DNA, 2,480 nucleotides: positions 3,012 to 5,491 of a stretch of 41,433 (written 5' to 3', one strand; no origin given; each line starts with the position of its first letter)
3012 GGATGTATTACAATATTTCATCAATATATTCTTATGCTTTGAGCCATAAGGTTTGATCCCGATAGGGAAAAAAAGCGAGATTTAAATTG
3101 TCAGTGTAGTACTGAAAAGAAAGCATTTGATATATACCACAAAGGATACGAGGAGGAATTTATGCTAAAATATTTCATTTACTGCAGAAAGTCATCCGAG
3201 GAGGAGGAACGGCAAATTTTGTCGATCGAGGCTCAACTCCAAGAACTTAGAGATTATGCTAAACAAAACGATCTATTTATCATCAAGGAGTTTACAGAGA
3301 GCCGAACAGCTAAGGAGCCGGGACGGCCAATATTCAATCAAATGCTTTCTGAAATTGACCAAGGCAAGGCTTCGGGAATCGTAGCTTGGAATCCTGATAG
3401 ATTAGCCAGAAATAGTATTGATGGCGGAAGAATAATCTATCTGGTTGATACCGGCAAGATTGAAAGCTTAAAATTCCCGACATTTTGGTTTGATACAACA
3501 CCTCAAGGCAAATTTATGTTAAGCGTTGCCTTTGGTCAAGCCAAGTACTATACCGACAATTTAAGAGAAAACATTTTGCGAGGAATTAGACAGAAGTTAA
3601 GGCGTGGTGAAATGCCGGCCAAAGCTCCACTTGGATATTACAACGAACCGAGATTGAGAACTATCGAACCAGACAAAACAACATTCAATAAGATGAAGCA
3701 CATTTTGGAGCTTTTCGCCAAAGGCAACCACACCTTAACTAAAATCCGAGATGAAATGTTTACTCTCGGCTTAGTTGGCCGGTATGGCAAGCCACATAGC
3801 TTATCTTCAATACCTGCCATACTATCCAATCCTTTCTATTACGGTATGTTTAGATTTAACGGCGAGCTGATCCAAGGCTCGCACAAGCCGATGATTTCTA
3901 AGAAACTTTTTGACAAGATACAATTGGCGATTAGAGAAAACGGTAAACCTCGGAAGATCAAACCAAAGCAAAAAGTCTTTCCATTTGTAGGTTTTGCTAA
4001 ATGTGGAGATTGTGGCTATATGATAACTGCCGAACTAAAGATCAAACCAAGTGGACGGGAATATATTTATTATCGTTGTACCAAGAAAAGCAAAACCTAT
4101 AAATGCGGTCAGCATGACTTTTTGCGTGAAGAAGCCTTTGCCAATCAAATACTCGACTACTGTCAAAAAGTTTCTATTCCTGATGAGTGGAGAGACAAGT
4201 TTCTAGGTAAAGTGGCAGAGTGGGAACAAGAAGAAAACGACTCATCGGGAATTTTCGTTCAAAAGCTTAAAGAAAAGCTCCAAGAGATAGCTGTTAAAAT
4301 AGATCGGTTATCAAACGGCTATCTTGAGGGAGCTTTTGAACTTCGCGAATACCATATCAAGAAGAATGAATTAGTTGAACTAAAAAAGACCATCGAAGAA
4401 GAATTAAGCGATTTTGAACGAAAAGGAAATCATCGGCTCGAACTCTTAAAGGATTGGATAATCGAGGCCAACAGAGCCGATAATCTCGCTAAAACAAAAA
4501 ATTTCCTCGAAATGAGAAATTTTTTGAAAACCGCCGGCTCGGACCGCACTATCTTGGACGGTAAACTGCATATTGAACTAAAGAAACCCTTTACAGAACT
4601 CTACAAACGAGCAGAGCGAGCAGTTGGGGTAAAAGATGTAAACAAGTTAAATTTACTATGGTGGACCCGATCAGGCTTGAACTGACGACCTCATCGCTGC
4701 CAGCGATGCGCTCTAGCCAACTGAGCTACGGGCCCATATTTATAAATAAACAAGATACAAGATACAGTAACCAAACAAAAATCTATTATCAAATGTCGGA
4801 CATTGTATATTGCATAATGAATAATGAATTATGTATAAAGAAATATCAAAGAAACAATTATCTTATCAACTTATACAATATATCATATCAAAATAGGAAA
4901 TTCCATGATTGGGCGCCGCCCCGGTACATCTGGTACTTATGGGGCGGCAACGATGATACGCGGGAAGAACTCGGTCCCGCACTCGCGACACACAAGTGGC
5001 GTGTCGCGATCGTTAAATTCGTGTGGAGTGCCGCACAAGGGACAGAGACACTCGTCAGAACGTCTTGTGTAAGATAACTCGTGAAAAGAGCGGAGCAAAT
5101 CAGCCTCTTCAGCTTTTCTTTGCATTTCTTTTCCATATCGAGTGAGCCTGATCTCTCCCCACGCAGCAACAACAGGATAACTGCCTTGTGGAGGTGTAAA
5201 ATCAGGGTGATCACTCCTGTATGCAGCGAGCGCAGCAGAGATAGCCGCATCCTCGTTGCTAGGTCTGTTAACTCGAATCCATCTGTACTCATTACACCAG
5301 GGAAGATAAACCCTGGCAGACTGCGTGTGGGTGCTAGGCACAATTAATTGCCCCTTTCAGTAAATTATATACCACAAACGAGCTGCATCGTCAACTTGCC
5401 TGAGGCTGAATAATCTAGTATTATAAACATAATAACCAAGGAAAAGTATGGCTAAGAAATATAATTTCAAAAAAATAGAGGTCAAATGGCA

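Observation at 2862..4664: Serine recombinase gene bracketed by a 122-bp near-perfect inverted repeat made from its own 3' end: candidate self-inverting cassette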

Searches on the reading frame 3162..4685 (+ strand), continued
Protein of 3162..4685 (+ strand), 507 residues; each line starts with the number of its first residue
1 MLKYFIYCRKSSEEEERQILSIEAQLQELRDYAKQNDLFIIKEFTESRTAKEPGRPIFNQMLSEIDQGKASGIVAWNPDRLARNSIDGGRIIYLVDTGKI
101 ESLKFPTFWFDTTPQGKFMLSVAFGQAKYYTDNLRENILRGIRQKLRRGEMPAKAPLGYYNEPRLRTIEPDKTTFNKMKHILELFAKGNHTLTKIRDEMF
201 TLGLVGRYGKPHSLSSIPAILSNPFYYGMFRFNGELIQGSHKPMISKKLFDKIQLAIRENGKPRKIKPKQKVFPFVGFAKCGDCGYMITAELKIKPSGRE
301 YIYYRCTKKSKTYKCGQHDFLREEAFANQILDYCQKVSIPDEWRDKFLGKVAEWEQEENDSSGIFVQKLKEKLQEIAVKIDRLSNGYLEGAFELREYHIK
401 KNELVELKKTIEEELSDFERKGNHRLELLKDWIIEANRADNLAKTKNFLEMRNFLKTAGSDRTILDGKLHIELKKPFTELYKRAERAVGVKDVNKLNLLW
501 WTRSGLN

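Call 79: find_encoding_contigs(protein=P0043, flank=8000, max_places=3)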
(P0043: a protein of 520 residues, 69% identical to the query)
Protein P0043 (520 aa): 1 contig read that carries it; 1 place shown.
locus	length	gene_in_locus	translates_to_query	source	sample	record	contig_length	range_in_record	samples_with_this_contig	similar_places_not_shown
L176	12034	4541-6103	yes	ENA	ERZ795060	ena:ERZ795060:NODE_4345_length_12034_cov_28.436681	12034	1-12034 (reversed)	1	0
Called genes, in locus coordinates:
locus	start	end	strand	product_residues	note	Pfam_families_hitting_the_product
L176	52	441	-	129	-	PF07693:KAP_NTPase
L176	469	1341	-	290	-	PF02086:MethyltransfD12 (faint), PF13847:Methyltransf_31 (faint), PF01555:N6_N4_Mtase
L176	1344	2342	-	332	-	PF04556:DpnII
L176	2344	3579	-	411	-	PF01555:N6_N4_Mtase (weak), PF01170:UPF0020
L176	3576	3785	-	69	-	PF13560:HTH_31, PF12844:HTH_19, PF13443:HTH_26, PF01381:HTH_3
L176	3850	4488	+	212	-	-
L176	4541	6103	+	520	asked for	PF00239:Resolvase, PF07508:Recombinase, PF13408:Zn_ribbon_recom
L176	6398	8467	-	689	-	PF07693:KAP_NTPase, PF13191:AAA_16 (weak), PF13401:AAA_22 (weak)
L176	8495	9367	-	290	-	PF02086:MethyltransfD12 (faint), PF13847:Methyltransf_31 (faint), PF01555:N6_N4_Mtase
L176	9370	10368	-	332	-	PF04556:DpnII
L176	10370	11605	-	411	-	PF01555:N6_N4_Mtase (weak), PF01170:UPF0020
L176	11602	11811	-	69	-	PF13560:HTH_31, PF12844:HTH_19, PF13443:HTH_26, PF01381:HTH_3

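Call 80: find_encoding_contigs(protein=P0054, flank=8000, max_places=3)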
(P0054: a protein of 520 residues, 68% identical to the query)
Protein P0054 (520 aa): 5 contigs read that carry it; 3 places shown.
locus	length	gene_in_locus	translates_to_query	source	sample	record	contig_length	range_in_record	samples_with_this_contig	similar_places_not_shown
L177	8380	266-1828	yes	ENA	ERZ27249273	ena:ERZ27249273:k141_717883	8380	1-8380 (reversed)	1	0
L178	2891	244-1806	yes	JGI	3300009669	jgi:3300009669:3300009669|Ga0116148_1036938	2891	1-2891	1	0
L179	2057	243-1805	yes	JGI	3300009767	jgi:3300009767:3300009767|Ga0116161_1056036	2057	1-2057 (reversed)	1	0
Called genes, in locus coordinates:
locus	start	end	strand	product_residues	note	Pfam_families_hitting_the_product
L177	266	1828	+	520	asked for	PF00239:Resolvase, PF07508:Recombinase, PF13408:Zn_ribbon_recom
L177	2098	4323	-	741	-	PF00270:DEAD (weak), PF04851:ResIII, PF18766:SWI2_SNF2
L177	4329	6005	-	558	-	PF02463:SMC_N (weak), PF11398:DUF2813 (faint), PF13175:AAA_15, PF13304:AAA_21, PF20469:OLD-like_TOPRIM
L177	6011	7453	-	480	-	PF01555:N6_N4_Mtase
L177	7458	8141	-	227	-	PF20582:UPF0758_N, PF00633:HHH (faint), PF12826:HHH_2, PF14520:HHH_5, PF04002:RadC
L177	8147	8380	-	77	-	?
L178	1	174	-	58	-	?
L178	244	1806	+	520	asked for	PF00239:Resolvase, PF07508:Recombinase, PF13408:Zn_ribbon_recom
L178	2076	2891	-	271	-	?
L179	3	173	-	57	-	?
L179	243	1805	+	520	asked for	PF00239:Resolvase, PF07508:Recombinase, PF13408:Zn_ribbon_recom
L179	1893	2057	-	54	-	?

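Call 82: search_protein_families(library=padloc, proteins=[window:3162-4685:+], max_evalue=0.001)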
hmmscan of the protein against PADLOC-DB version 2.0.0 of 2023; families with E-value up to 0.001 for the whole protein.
window:3162-4685:+ (507 aa): 0 families

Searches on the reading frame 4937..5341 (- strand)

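Call 6: search_protein_families(library=pfam, proteins=[window:4937-5341:-], max_evalue=0.01)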
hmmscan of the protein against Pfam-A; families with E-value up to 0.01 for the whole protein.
window:4937-5341:- (134 aa): 1 family
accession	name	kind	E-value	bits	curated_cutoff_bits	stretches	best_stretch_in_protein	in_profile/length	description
PF09297.16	Zn_ribbon_NUD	-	6e-06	26.3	24.8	1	100-126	6-32/32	NADH pyrophosphatase zinc ribbon domain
